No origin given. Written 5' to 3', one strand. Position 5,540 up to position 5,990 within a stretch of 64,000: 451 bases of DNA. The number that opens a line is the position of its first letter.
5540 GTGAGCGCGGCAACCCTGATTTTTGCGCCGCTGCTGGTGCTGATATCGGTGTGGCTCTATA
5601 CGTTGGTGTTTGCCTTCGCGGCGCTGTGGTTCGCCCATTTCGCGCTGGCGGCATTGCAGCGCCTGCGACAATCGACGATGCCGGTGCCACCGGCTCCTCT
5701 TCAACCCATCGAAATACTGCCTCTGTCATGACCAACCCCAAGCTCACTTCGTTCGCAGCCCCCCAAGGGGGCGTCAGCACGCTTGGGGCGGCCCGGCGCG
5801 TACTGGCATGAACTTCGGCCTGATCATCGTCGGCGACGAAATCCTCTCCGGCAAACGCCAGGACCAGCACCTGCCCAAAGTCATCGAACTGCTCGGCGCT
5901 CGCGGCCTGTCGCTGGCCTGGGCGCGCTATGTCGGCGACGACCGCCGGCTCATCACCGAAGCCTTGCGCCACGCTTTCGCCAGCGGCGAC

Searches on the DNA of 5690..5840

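Call 50: search_rna_families(source=window, start=5690, end=5840, threshold=evalue, max_evalue=10)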
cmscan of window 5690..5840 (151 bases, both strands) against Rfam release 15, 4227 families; matches with E-value up to 10: 5.
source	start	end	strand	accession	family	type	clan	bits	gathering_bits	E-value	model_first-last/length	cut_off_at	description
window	5758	5804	-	RF02793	asR3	Gene; antisense;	-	14.2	46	2.3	1-57/57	no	Pyrobaculum asRNA3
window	5754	5795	-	RF00863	mir-BART17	Gene; miRNA;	-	13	70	6.5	1-81/81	no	mir-BART17 microRNA precursor family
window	5690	5699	-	RF04357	Plastid-ndhA-ndhB-2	Intron;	CL00155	11.1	53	7.5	1-10/41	3'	Plastid-ndhA-ndhB-2 group II-D5 intron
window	5736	5825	+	RF01955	NEAT1_1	Gene; lncRNA;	-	9.8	50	8.3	1-122/122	no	Nuclear enriched abundant transcript 1 conserved region 1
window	5759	5770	-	RF01762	whalefall-1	Gene; sRNA;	-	9.7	37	6.6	7-18/56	no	Whalefall-1 RNA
